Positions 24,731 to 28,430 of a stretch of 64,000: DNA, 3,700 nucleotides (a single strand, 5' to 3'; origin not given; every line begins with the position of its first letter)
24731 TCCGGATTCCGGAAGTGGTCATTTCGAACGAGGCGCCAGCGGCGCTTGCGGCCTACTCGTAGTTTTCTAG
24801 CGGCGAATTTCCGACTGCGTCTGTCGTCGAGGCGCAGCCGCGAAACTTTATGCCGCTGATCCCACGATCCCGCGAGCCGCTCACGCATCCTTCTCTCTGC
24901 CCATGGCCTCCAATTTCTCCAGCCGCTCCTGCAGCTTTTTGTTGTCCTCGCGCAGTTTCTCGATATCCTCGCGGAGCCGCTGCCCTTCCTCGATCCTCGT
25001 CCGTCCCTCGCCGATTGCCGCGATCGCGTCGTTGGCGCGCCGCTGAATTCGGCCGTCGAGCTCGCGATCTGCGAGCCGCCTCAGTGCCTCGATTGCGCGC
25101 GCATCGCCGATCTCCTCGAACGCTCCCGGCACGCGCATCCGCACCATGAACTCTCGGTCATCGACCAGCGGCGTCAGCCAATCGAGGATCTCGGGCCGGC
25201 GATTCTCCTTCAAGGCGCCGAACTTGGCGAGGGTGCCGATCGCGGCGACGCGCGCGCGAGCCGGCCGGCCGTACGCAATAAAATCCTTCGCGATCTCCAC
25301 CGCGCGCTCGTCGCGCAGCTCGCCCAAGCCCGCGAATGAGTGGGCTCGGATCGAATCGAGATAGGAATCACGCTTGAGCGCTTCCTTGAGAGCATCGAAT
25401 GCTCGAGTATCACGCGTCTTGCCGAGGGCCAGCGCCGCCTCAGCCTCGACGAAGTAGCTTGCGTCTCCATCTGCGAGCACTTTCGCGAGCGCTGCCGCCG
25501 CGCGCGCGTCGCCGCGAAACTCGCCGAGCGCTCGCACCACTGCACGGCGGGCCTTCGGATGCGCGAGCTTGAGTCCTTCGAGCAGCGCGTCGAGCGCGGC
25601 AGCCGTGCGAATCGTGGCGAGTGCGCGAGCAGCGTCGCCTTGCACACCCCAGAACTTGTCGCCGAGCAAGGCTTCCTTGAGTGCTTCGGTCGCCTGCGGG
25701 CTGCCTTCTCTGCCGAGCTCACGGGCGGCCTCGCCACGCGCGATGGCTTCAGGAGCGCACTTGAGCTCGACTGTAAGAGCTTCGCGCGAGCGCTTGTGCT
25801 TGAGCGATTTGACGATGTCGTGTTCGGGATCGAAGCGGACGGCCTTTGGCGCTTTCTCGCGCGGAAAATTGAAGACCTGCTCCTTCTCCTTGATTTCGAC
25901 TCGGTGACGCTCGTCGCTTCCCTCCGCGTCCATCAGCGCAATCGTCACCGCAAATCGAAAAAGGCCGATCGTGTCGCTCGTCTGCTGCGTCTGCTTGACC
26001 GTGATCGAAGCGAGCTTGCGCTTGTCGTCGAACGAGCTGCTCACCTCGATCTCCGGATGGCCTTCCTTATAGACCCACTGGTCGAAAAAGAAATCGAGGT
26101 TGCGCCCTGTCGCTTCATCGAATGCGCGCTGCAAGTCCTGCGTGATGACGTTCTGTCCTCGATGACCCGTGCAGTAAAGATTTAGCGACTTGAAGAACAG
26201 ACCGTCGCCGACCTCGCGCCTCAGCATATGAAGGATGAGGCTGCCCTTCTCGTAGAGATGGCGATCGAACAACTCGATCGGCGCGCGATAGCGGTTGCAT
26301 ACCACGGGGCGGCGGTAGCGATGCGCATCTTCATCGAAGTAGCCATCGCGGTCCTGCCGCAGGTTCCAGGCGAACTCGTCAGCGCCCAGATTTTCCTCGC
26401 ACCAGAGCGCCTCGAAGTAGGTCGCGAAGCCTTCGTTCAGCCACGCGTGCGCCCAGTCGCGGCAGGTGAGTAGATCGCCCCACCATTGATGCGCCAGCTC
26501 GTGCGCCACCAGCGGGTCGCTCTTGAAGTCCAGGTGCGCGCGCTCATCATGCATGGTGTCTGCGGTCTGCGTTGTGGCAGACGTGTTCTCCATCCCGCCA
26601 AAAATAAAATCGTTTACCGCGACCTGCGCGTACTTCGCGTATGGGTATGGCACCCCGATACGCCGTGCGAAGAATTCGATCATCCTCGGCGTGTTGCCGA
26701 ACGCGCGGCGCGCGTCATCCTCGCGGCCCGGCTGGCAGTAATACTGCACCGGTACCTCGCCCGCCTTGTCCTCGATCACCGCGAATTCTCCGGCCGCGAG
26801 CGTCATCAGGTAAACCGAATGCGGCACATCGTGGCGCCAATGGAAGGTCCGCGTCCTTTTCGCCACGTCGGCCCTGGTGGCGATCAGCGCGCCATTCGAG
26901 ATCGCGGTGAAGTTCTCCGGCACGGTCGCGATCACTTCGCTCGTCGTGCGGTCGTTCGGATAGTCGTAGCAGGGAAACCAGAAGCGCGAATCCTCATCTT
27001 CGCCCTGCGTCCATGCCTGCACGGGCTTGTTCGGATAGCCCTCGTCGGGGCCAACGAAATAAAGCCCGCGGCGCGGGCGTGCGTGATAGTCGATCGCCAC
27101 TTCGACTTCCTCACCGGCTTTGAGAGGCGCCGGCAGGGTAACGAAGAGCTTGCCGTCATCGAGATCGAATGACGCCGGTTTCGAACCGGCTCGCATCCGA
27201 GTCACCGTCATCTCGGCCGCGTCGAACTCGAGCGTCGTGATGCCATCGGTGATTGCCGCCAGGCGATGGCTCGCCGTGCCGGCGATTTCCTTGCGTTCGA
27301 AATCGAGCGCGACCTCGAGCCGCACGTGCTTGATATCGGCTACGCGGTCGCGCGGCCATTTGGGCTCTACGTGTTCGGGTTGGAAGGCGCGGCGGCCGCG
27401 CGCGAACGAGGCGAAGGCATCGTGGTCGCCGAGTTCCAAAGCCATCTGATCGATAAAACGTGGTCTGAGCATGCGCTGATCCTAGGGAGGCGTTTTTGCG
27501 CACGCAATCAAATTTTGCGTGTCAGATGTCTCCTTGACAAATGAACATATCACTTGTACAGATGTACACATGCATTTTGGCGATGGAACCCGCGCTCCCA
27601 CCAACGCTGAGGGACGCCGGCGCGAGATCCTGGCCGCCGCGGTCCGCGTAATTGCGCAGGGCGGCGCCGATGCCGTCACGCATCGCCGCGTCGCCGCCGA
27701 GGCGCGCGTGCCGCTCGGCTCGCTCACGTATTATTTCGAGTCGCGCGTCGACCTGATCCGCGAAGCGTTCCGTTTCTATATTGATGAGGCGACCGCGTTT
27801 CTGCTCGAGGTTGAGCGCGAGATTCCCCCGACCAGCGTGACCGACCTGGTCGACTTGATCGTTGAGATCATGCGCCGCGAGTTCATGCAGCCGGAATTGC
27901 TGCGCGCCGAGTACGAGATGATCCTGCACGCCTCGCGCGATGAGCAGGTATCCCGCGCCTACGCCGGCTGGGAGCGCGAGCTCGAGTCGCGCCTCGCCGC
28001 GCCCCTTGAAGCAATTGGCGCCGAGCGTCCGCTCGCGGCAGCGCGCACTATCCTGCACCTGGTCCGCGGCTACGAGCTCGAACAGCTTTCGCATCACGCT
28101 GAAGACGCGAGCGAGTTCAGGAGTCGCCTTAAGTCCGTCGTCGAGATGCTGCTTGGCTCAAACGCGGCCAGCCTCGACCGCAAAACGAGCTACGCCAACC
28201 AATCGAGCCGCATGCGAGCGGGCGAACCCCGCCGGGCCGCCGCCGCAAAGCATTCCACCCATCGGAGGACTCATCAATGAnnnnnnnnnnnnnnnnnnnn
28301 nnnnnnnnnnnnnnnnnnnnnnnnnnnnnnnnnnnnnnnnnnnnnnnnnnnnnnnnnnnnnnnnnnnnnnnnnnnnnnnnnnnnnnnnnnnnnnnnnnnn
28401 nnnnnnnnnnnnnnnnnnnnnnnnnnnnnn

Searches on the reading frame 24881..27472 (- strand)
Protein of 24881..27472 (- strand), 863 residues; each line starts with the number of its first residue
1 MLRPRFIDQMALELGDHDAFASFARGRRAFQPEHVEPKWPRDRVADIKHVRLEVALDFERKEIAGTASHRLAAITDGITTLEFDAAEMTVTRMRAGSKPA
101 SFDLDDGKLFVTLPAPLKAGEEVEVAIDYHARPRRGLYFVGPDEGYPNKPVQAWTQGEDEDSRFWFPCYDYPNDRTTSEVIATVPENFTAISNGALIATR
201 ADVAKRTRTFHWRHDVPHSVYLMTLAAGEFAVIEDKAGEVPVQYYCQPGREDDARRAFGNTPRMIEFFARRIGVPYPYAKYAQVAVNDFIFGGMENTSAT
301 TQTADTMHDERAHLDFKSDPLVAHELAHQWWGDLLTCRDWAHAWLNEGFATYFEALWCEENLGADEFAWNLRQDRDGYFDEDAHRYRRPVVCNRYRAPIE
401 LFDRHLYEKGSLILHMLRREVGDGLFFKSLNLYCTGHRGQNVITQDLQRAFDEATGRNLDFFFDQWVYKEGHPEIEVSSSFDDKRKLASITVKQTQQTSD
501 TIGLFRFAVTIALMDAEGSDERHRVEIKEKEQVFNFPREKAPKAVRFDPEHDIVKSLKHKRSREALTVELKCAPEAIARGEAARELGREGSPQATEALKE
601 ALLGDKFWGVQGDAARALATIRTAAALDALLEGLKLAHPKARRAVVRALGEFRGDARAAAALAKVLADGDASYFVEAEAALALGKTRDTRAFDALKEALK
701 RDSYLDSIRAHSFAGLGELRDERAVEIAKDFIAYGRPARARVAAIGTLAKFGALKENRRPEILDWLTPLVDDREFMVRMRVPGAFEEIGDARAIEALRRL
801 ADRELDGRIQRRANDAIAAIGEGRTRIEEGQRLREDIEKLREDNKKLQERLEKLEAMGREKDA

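Call 3: search_protein_families(library=pfam, proteins=[window:24881-27472:-], max_evalue=0.01)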
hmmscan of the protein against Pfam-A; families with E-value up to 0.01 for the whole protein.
window:24881-27472:- (863 aa): 6 families
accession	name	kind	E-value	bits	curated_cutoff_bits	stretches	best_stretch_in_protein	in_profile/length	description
PF01433.26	Peptidase_M1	-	2.1e-50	171.8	27.7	1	257-466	2-218/218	Peptidase family M1 domain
PF13646.12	HEAT_2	-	1e-27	96.6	27.7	3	628-704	2-76/88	HEAT repeats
PF17900.6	Peptidase_M1_N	-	1e-18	68.5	25.8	1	49-222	4-186/186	Peptidase M1 N-terminal domain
PF03130.22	HEAT_PBS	-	9.2e-15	53.9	20.9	1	677-700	3-26/27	PBS lyase HEAT-like repeat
PF25316.1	TAF2_3rd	-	1.1e-05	26.2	27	1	471-538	2-67/120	TAF2 Ig-like domain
PF11940.14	DUF3458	-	0.0001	23.1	28.6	1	471-538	1-73/95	Domain of unknown function (DUF3458) Ig-like fold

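Call 4: search_protein_families(library=ncbifam, proteins=[window:24881-27472:-], max_evalue=0.01)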
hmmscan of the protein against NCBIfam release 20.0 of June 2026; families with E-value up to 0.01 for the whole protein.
window:24881-27472:- (863 aa): 8 families
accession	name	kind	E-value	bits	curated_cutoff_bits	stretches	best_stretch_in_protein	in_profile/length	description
TIGR02412.1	pepN_strep_liv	equivalog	1.1e-53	182.7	591.2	1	151-523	118-488/832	aminopeptidase N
TIGR02414.1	pepN_proteo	equivalog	4.4e-43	147.6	718.2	1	178-539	137-511/868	aminopeptidase N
TIGR02411.1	leuko_A4_hydro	equivalog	2.3e-41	142.2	761.7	1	45-476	11-448/600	leukotriene-A(4) hydrolase/aminopeptidase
NF045915.1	PhycobilmeDegNblB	equivalog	6.3e-15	55.3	300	3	714-805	121-205/214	phycobilisome degradation protein NblB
NF058502.1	phyc_lyase_CpcE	equivalog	6.8e-08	32.3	330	0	658-740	36-121/260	C-phycocyanin alpha-cysteine-84 phycocyanobilin lyase subunit CpcE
NF010374.0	PRK13800.1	equivalog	7.2e-08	31.1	1196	1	544-681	758-895/898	fumarate reductase/succinate dehydrogenase flavoprotein subunit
NF058515.1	phyc_lyase_CpcF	equivalog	0.00018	21.1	220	1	614-722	19-122/200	C-phycocyanin alpha-cysteine-84 phycocyanobilin lyase subunit CpcF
NF041669.1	GvpT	domain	0.0017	18.9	80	1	827-857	89-119/123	GvpT/GvpP family gas vesicle accessory protein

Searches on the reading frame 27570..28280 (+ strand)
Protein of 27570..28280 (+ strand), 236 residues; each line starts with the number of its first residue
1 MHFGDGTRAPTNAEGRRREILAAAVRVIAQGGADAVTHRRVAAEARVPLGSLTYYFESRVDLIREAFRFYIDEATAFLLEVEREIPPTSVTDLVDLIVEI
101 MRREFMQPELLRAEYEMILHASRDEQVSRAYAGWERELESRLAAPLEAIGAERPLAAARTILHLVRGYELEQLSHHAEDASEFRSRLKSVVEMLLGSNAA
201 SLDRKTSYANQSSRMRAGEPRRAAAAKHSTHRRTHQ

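Call 3: search_protein_families(library=pfam, proteins=[window:27570-28280:+], max_evalue=0.01)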
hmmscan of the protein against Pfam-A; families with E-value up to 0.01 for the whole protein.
window:27570-28280:+ (236 aa): 2 families
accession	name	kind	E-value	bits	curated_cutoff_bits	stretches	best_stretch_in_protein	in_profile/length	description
PF17940.6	TetR_C_31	-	4.6e-13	49.7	27.4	1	89-191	2-105/107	Tetracyclin repressor-like, C-terminal domain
PF00440.29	TetR_N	-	9.1e-11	41.8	24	1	20-66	1-47/47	Bacterial regulatory proteins, tetR family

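Call 4: search_protein_families(library=ncbifam, proteins=[window:27570-28280:+], max_evalue=0.01)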
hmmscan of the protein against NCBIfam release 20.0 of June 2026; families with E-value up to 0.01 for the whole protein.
window:27570-28280:+ (236 aa): 15 families
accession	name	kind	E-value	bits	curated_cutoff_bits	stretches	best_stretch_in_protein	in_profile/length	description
TIGR03384.1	betaine_BetI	equivalog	2.5e-12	46.9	201.3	1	15-194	8-188/189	choline-binding transcriptional repressor BetI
NF011572.0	PRK14996.1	equivalog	1e-10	41.8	144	1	12-132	5-119/192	TetR family transcriptional regulator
NF033703.1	transcr_KstR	equivalog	2.6e-10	40.2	280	1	14-195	6-184/185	cholesterol catabolism transcriptional regulator KstR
NF001978.0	PRK00767.1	equivalog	6.2e-10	39.2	118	1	16-197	10-193/197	transcriptional regulator BetI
NF041196.1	ScbR_bind_reg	equivalog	7.6e-09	36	150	1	15-197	6-188/191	ScbR family autoregulator-binding transcription factor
NF007949.0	PRK10668.1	equivalog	5.6e-06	26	271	1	12-120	8-115/216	multidrug efflux transporter transcriptional repressor AcrR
NF037937.1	septum_RefZ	equivalog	1.6e-05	24.9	180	1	18-102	2-87/195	forespore capture DNA-binding protein RefZ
NF053516.1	TranRepPrsAVib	equivalog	2.9e-05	24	300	1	17-85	8-73/208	TetR family transcriptional repressor PsrA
NF053878.1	FATransRegFadRBac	equivalog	3e-05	23.9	200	1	18-86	6-71/190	fatty acid metabolism transcriptional regulator FadR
TIGR03613.1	RutR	equivalog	4.6e-05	23.4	368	1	13-102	6-96/202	pyrimidine utilization regulatory protein R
TIGR03968.1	mycofact_TetR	equivalog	0.0005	19.7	224.9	1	15-144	9-137/190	mycofactocin system transcriptional regulator MftR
NF011584.0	PRK15008.1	equivalog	0.0012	18.7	230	1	14-102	17-106/212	HTH-type transcriptional regulator RutR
NF051457.1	acryl_TF_AcuR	equivalog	0.0017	17.6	247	1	9-143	11-151/204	acrylate utilization transcriptional regulator AcuR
NF008587.1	PRK11552.1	equivalog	0.0033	17.1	365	1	13-65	5-56/213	transcriptional regulator CecR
NF040929.1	quorum_TF_HapR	equivalog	0.0063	16.3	350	1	12-79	12-79/200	LuxR/HapR/OpaR family quorum-sensing transcriptional regulator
